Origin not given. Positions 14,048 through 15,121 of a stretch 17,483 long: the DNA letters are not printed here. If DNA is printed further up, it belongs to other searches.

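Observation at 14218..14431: vanY reduced to a roughly 60-codon 3' relic that reads in frame into the next gene and carries its ribosome-binding site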

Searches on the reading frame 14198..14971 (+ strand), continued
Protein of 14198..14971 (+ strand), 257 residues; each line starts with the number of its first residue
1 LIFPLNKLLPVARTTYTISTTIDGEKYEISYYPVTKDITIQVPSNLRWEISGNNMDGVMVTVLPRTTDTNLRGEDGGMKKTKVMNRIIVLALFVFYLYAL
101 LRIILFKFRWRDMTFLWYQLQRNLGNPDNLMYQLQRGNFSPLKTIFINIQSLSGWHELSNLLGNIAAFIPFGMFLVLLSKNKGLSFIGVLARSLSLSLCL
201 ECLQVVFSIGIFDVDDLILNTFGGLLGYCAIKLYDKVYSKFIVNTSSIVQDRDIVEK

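Call 24: find_encoding_contigs(protein=P0123, flank=8000, max_places=3)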
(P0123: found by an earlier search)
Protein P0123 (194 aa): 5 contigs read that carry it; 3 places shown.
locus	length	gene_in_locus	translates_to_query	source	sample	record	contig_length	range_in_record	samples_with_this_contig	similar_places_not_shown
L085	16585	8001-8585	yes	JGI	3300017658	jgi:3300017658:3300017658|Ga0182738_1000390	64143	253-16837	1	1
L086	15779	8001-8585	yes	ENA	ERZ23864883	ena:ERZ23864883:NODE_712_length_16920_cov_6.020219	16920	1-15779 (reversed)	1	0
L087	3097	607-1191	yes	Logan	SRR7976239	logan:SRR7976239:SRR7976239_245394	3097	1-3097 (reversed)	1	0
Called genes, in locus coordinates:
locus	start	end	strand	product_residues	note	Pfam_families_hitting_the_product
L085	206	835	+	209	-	PF08722:Tn7_TnsA-like_N, PF08721:Tn7_Tnp_TnsA_C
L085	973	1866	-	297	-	PF00892:EamA, PF06027:SLC35F (weak), PF00892:EamA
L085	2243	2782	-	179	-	PF04073:tRNA_edit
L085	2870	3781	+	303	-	PF00126:HTH_1, PF03466:LysR_substrate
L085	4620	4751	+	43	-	-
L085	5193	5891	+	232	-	PF00072:Response_reg, PF00486:Trans_reg_C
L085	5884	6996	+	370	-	PF00672:HAMP (faint), PF00512:HisKA, PF02518:HATPase_c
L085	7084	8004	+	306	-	PF02557:VanY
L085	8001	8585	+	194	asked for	PF04892:VanZ-LLP1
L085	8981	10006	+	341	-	PF20903:SPL, PF04055:Radical_SAM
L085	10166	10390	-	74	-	-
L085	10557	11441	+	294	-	PF01734:Patatin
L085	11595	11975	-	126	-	-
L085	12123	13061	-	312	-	PF07136:DUF1385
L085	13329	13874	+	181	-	PF11085:YqhR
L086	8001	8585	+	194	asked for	PF04892:VanZ-LLP1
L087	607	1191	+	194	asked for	PF04892:VanZ-LLP1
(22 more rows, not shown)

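Call 33: find_encoding_contigs(protein=P0125, flank=10000, max_places=4)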
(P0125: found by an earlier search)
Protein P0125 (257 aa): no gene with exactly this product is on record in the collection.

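Call 36: search_protein_families(library=pfam, proteins=[window:14198-14971:+], max_evalue=0.01)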
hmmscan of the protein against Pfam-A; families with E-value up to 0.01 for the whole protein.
window:14198-14971:+ (257 aa): 1 family
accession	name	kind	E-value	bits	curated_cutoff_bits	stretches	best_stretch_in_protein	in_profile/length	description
PF04892.17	VanZ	-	4.5e-21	76.2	30.1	1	93-233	1-124/126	VanZ like family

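Call 37: search_protein_families(library=ncbifam, proteins=[window:14198-14971:+, L080:7115-7990:+, L080:8001-8585:+, L082:7084-8004:+], max_evalue=0.01)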
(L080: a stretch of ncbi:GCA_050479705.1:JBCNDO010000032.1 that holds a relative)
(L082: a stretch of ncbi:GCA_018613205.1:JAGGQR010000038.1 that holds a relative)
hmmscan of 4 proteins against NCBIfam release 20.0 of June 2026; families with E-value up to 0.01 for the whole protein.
window:14198-14971:+ (257 aa): 5 families
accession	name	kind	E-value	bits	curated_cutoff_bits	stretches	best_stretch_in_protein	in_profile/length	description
NF000142.1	vanZ-Pt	exception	5.9e-32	110.7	260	1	92-233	6-139/143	glycopeptide resistance protein VanZ-Pt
NF000472.1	vanY_AFMPt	exception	1.5e-18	67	425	1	5-62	225-282/283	VanY-A/VanY-F/VanY-M family D-Ala-D-Ala carboxypeptidase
NF033125.2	vanZ-A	exception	2.5e-11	44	250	1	87-238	3-132/164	glycopeptide resistance protein VanZ-A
NF000149.1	vanXY_G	exception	9.5e-05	21.6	500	1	26-68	211-254/254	D-Ala-D-Ala dipeptidase/D-Ala-D-Ala carboxypeptidase VanXY-G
NF000145.1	vanZ-F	exception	0.00059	20.2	375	1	93-249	23-177/206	glycopeptide resistance protein VanZ-F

L080:7115-7990:+ (291 aa): 5 families
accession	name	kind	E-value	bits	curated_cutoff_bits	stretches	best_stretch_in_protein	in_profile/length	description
NF000472.1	vanY_AFMPt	exception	3e-177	587.7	425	1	7-289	1-283/283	VanY-A/VanY-F/VanY-M family D-Ala-D-Ala carboxypeptidase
NF000149.1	vanXY_G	exception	2.2e-39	135.1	500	1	52-290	5-250/254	D-Ala-D-Ala dipeptidase/D-Ala-D-Ala carboxypeptidase VanXY-G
NF000380.1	vanXY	equivalog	7e-34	116.9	250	1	64-238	2-179/179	D,D-carboxypeptidase/D,D-dipeptidase VanXY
NF041194.1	LD_carboxy_LdcB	exception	1.4e-22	80.6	275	1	109-237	39-175/180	LD-carboxypeptidase LdcB/DacB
NF000473.1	vanY_BG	exception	2.9e-22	79.3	400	1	151-236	193-272/274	VanY-B/VanY-G family D-Ala-D-Ala carboxypeptidase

L080:8001-8585:+ (194 aa): 3 families
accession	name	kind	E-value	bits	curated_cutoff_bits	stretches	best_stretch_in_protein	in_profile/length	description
NF000142.1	vanZ-Pt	exception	1e-32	113.2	260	1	15-156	6-139/143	glycopeptide resistance protein VanZ-Pt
NF033125.2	vanZ-A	exception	3.7e-10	40.2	250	1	14-162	7-133/164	glycopeptide resistance protein VanZ-A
NF000145.1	vanZ-F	exception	0.0058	16.9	375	1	18-163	25-165/206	glycopeptide resistance protein VanZ-F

L082:7084-8004:+ (306 aa): 5 families
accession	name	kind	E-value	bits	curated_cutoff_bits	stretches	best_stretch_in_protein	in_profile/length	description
NF000472.1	vanY_AFMPt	exception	1.8e-161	535.9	425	1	9-291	1-283/283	VanY-A/VanY-F/VanY-M family D-Ala-D-Ala carboxypeptidase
NF000149.1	vanXY_G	exception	3.8e-39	134.3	500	1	52-294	3-252/254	D-Ala-D-Ala dipeptidase/D-Ala-D-Ala carboxypeptidase VanXY-G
NF000380.1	vanXY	equivalog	1.1e-32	113.1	250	1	66-240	2-179/179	D,D-carboxypeptidase/D,D-dipeptidase VanXY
NF000473.1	vanY_BG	exception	1.1e-22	80.7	400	1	156-238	195-272/274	VanY-B/VanY-G family D-Ala-D-Ala carboxypeptidase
NF041194.1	LD_carboxy_LdcB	exception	5.7e-22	78.6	275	1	111-239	39-175/180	LD-carboxypeptidase LdcB/DacB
